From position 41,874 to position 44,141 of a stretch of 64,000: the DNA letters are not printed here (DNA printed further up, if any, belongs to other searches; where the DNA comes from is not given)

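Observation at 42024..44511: nrdR is followed by an NrdD-like ATP-cone protein that lacks the glycyl-radical and zinc-ribbon C-terminus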

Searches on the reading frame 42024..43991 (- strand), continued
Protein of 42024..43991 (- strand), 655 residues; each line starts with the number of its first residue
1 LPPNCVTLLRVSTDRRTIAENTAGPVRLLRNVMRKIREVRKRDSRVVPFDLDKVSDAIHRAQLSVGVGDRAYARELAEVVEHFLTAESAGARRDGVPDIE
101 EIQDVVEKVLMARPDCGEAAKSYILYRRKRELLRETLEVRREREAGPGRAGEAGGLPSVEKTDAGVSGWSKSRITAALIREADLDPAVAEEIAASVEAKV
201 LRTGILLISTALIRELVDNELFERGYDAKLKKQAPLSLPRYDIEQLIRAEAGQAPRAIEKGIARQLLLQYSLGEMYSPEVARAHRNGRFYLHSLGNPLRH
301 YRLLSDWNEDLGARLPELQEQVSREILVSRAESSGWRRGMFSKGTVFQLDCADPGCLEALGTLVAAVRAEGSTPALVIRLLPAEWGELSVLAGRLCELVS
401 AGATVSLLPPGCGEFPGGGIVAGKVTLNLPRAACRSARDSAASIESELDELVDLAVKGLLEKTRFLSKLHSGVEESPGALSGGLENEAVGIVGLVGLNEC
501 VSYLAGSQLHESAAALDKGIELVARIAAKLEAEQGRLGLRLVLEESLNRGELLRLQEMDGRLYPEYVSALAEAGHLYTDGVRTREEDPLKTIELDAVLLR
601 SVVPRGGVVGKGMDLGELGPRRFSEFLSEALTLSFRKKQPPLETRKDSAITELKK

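Call 55: find_encoding_contigs(protein=P0072, flank=8000, max_places=2)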
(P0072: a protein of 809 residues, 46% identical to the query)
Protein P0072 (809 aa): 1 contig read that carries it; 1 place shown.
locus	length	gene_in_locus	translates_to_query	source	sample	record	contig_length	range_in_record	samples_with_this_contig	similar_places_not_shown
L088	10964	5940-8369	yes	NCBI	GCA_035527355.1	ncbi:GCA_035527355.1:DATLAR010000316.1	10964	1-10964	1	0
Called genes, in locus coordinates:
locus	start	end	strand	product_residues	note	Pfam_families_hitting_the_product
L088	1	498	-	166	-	PF00117:GATase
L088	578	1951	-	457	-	PF08245:Mur_ligase_M (faint), PF02875:Mur_ligase_C, PF27239:FOL3_C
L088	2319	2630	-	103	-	-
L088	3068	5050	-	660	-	PF07602:DUF1565 (weak), PF22842:Pel9A-like_beta_helix, PF13229:Beta_helix, PF05048:NosD (weak), PF13229:Beta_helix (weak)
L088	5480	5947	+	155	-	PF22811:Zn_ribbon_NrdR, PF03477:ATP-cone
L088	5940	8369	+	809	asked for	PF03477:ATP-cone, PF13597:NRDD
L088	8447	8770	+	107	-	PF13192:Thioredoxin_3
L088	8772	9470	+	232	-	PF04055:Radical_SAM, PF13353:Fer4_12 (weak)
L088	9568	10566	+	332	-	PF13353:Fer4_12 (weak), PF04055:Radical_SAM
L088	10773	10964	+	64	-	PF02463:SMC_N, PF13175:AAA_15, PF13514:AAA_27 (weak), PF13555:AAA_29, PF13476:AAA_23, PF13304:AAA_21 (weak)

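Call 57: search_protein_representatives(alignment_id=A1)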
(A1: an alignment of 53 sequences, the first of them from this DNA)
Query: 53 sequences, 670 profile positions. Proteins with E-value up to 0.001 (for the whole library): 9682; up to 1e-10: 4899; up to 1e-30: 787. The best 150 are listed.
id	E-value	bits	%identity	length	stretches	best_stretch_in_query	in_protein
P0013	1.6e-287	972.3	-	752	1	1-661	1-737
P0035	6.6e-277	937.1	-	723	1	1-663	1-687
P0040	1.1e-274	929.8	-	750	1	1-660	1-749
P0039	4.0e-267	904.8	-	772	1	1-664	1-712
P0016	2.2e-245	833.0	-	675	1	4-667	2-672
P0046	1.3e-241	820.5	-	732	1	1-639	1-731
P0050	4.0e-237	805.7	-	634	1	1-662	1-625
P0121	1.5e-218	744.3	-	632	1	1-662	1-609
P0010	2.0e-212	724.1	-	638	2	3-278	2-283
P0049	5.6e-212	722.6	-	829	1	1-664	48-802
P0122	1.9e-208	710.9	-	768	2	35-662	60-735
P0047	1.1e-171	589.4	-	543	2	1-321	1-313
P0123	3.5e-139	482.0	-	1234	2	5-281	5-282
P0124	3.6e-131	455.5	-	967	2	6-270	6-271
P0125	5.3e-130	451.7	-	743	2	1-326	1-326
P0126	1.1e-129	450.7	-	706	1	6-657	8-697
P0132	2.2e-121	423.2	-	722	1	3-651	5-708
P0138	4.8e-115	402.2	-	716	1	7-656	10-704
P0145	8.3e-106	371.7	-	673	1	2-634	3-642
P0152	4.1e-103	362.8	-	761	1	6-635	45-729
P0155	6.6e-102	358.8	-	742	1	4-657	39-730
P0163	2.1e-98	347.3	-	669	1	7-602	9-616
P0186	6.9e-93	329.0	-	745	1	3-632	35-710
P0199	1.4e-90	321.4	-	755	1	5-632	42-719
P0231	1.7e-84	301.3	-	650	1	2-632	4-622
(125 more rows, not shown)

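Call 60: list_cluster_members(proteins=[P0126, P0132, P0138, P0145, P0152, P0155, P0163, P0186, P0199, P0231])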
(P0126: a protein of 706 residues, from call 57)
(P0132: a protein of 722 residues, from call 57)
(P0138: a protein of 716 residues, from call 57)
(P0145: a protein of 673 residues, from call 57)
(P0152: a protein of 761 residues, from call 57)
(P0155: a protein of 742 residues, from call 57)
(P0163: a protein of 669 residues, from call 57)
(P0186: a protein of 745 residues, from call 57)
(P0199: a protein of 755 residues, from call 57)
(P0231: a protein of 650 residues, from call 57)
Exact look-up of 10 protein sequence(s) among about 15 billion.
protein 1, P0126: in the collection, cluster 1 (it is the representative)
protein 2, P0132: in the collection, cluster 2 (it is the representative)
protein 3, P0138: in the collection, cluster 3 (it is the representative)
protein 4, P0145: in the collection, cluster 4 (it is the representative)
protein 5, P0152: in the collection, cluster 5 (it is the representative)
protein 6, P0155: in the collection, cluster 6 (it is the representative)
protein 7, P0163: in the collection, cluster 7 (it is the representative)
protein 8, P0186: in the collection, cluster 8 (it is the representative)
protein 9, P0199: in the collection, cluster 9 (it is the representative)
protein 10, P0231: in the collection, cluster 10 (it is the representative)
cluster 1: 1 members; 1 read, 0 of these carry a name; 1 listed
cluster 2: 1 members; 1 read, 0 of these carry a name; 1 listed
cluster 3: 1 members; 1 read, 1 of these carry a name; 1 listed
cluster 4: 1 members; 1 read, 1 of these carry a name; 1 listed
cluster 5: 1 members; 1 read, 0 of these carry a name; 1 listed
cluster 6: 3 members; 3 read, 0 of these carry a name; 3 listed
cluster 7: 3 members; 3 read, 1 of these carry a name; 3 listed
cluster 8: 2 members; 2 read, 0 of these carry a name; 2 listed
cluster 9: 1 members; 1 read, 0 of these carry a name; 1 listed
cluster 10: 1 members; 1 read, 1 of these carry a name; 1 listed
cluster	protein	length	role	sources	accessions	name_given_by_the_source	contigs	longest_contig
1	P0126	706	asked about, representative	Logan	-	-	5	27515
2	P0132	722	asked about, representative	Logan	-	-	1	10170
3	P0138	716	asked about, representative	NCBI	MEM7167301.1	MAG: ATP cone domain-containing protein [Planctomycetota bacterium]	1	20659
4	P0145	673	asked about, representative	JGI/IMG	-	ribonucleoside-triphosphate reductase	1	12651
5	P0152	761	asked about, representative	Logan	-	-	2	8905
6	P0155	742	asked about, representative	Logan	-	-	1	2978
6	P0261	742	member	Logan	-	-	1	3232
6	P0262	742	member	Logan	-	-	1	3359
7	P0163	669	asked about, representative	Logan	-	-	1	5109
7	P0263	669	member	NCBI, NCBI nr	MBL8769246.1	MAG: hypothetical protein JNL94_17875 [Planctomycetes bacterium] | hypothetical protein [Planctomycetota bacterium]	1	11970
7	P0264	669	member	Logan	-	-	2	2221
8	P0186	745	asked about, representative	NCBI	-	-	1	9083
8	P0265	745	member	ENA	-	-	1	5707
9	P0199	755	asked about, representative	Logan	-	-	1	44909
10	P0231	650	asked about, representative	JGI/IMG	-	ribonucleoside-triphosphate reductase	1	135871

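Call 66: search_protein_families(library=pfam, proteins=[L020:9124-9711:+, L020:9708-10715:+, L020:8390-9118:+, L088:9568-10566:+, L011:8426-8692:+], max_evalue=0.01)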
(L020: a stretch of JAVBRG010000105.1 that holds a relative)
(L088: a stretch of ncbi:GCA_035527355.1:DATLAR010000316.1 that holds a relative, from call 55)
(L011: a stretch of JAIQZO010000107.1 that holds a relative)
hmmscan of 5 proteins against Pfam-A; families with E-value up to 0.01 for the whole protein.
L020:9124-9711:+ (195 aa): 0 families

L020:9708-10715:+ (335 aa): 1 family
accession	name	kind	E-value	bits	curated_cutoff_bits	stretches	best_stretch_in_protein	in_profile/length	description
PF04055.27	Radical_SAM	-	6.3e-17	62.7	29.5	1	86-226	6-157/166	Radical SAM superfamily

L020:8390-9118:+ (242 aa): 2 families
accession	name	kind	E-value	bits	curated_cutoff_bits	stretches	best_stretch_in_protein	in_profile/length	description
PF04055.27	Radical_SAM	-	5.8e-18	66.1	29.5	1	29-187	2-162/166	Radical SAM superfamily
PF13353.11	Fer4_12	-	3.6e-05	24.5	22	1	28-127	9-110/137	4Fe-4S single cluster domain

L088:9568-10566:+ (332 aa): 2 families
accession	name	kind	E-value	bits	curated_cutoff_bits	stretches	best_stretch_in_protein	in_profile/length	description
PF04055.27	Radical_SAM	-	6.8e-20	72.3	29.5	1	82-235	4-166/166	Radical SAM superfamily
PF13353.11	Fer4_12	-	1.1e-05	26.2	22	1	79-174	9-111/137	4Fe-4S single cluster domain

L011:8426-8692:+ (88 aa): 4 families
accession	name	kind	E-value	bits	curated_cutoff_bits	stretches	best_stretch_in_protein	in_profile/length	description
PF13192.12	Thioredoxin_3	-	8.7e-08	32.5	24.8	1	1-87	1-75/76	Thioredoxin domain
PF05768.20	Glrx-like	-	0.0015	19.3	26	1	3-73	2-65/77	Glutaredoxin-like domain (DUF836)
PF13098.12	Thioredoxin_2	-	0.0021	18.8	27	1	5-84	11-101/104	Thioredoxin-like domain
PF00462.30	Glutaredoxin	-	0.006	17.2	22.9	0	3-66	1-58/60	Glutaredoxin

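Call 67: search_protein_families(library=ncbifam, proteins=[L020:9124-9711:+, L020:9708-10715:+, L020:8390-9118:+, L088:9568-10566:+], max_evalue=0.001)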
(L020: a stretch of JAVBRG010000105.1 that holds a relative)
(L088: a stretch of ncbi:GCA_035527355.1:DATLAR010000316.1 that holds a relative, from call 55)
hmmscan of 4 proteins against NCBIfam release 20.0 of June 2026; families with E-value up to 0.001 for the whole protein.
L020:9124-9711:+ (195 aa): 0 families

L020:9708-10715:+ (335 aa): 16 families
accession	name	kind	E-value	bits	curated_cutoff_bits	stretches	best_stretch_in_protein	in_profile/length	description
TIGR04337.1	AmmeMemoSam_rS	hypoth_equivalog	1.7e-99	333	220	1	9-328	1-327/349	AmmeMemoRadiSam system radical SAM enzyme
TIGR04041.1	activase_YjjW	hypoth_equivalog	2.4e-17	63.2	250.2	1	91-265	75-251/276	YjjW family glycine radical enzyme activase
TIGR02493.1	PFLA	equivalog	4.9e-13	49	231.75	1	86-235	24-181/235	pyruvate formate-lyase-activating protein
TIGR02494.1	PFLE_PFLC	subfamily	1.3e-11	44.3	174.35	1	112-253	111-255/293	glycyl-radical enzyme activating protein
TIGR02495.1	NrdG2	equivalog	7.6e-10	38.4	131.15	1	84-240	23-183/193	anaerobic ribonucleoside-triphosphate reductase activating protein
NF048010.1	SfplDhtActHpsHDes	equivalog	2.7e-09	36.3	430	1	125-254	134-265/298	(2S)-3-sulfopropanediol dehydratase activating enzyme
NF033719.1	ind_deCO2_activ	equivalog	9.7e-08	31.7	425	1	125-246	132-254/302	indoleacetate decarboxylase activase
NF043069.1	T4HPD_activ_SAM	equivalog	1.7e-06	27.6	425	1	125-253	126-254/299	trans-4-hydroxy-L-proline dehydratase activase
TIGR04038.1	tatD_link_rSAM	subfamily_domain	2.6e-06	27.4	129.7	1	87-197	18-138/192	TatD family nuclease-associated radical SAM protein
NF048008.1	SfplDhtActHpfHKleb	equivalog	3.4e-06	26.6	500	1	123-244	127-249/308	(2S)-3-sulfopropanediol dehydratase activating enzyme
TIGR02668.1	moaA_archaeal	equivalog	4.5e-06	25.9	325.25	1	87-206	20-142/303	GTP 3',8-cyclase MoaA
NF008356.0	PRK11145.1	equivalog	1.3e-05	24.6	375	1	86-211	29-161/246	pyruvate formate lyase 1-activating protein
NF001199.0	PRK00164.2-1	equivalog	2.5e-05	23.6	231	1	87-205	22-143/308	GTP 3',8-cyclase MoaA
TIGR04003.1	rSAM_BssD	equivalog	3.8e-05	23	496.45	1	90-239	88-246/314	[benzylsuccinate synthase]-activating enzyme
TIGR02666.1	moaA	equivalog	4e-05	22.7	284.05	1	87-226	20-171/336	GTP 3',8-cyclase MoaA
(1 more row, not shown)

L020:8390-9118:+ (242 aa): 27 families (the best 25 are shown)
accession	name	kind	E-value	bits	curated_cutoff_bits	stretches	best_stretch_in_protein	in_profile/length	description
TIGR02495.1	NrdG2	equivalog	5.2e-44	149.9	131.15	1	11-202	3-192/193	anaerobic ribonucleoside-triphosphate reductase activating protein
TIGR02493.1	PFLA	equivalog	6.2e-10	38.8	231.75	1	28-155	19-150/235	pyruvate formate-lyase-activating protein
TIGR02668.1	moaA_archaeal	equivalog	2.9e-09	36.3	325.25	1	30-167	16-149/303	GTP 3',8-cyclase MoaA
NF001199.0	PRK00164.2-1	equivalog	3e-09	36.5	231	1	30-167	18-151/308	GTP 3',8-cyclase MoaA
TIGR02666.1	moaA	equivalog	8.1e-09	34.9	284.05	1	30-118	16-110/336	GTP 3',8-cyclase MoaA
NF045702.1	rSAM_GDGT_ether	equivalog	2.3e-08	33.1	450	1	24-110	86-175/486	tetraether lipid synthase Tes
NF038283.1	viperin_w_prok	equivalog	1.6e-07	30.8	180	1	33-165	11-151/281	viperin family antiviral radical SAM protein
TIGR04317.1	W_rSAM_matur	equivalog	6e-07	28.9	380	1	30-121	10-102/349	tungsten cofactor oxidoreductase radical SAM maturase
TIGR03963.1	rSAM_QueE_Clost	equivalog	7.3e-07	29.1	260.1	1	30-136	25-128/219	putative 7-carboxy-7-deazaguanine synthase QueE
TIGR04041.1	activase_YjjW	hypoth_equivalog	1.1e-06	28.3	250.2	1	61-153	98-189/276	YjjW family glycine radical enzyme activase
NF045646.2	rSAM_Se_TrsS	equivalog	2.6e-06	26.3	490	1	30-110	92-172/441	radical SAM (seleno)protein TrsS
TIGR03972.1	rSAM_TYW1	equivalog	2.9e-06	26.6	317.95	1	79-163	127-208/297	4-demethylwyosine synthase TYW1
NF045574.1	sacti_mat_StsB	exception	5.6e-06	25.5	625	1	30-110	102-180/466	StsB family radical SAM/SPASM domain sactipeptide maturase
TIGR04038.1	tatD_link_rSAM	subfamily_domain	2.3e-05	24.3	129.7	1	30-125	14-114/192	TatD family nuclease-associated radical SAM protein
TIGR03365.1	Bsubt_queE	equivalog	3.7e-05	23.4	206.1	1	30-111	28-112/238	7-carboxy-7-deazaguanine synthase QueE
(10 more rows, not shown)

L088:9568-10566:+ (332 aa): 19 families
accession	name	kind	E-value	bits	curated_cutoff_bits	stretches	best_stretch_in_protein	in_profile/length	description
TIGR04337.1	AmmeMemoSam_rS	hypoth_equivalog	6.6e-100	334.4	220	1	9-326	3-327/349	AmmeMemoRadiSam system radical SAM enzyme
TIGR04041.1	activase_YjjW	hypoth_equivalog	2.8e-15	56.5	250.2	1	88-253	74-241/276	YjjW family glycine radical enzyme activase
TIGR02493.1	PFLA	equivalog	8.3e-15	54.8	231.75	1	82-237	22-185/235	pyruvate formate-lyase-activating protein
TIGR02494.1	PFLE_PFLC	subfamily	3.2e-11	43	174.35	1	123-252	126-256/293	glycyl-radical enzyme activating protein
NF048010.1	SfplDhtActHpsHDes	equivalog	5.7e-09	35.2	430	1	123-252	134-265/298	(2S)-3-sulfopropanediol dehydratase activating enzyme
TIGR02666.1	moaA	equivalog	1.9e-08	33.6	284.05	1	82-237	17-182/336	GTP 3',8-cyclase MoaA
NF038283.1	viperin_w_prok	equivalog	3.2e-08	33.1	180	1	83-203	10-139/281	viperin family antiviral radical SAM protein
NF033719.1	ind_deCO2_activ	equivalog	5e-08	32.6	425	1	121-239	130-249/302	indoleacetate decarboxylase activase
TIGR04003.1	rSAM_BssD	equivalog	1.9e-07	30.6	496.45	1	119-251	125-260/314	[benzylsuccinate synthase]-activating enzyme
TIGR02495.1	NrdG2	equivalog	4.3e-07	29.5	131.15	1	82-238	23-183/193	anaerobic ribonucleoside-triphosphate reductase activating protein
NF008356.0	PRK11145.1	equivalog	7.1e-07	28.8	375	1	115-252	65-204/246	pyruvate formate lyase 1-activating protein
TIGR02668.1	moaA_archaeal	equivalog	1.4e-06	27.6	325.25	1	82-256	17-192/303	GTP 3',8-cyclase MoaA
TIGR04395.1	cutC_activ_rSAM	equivalog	1.9e-06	27.4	360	1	123-256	132-265/309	choline TMA-lyase-activating enzyme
NF048008.1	SfplDhtActHpfHKleb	equivalog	4.5e-06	26.2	500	1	122-242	128-249/308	(2S)-3-sulfopropanediol dehydratase activating enzyme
NF043069.1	T4HPD_activ_SAM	equivalog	1.2e-05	24.8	425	1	99-252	101-255/299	trans-4-hydroxy-L-proline dehydratase activase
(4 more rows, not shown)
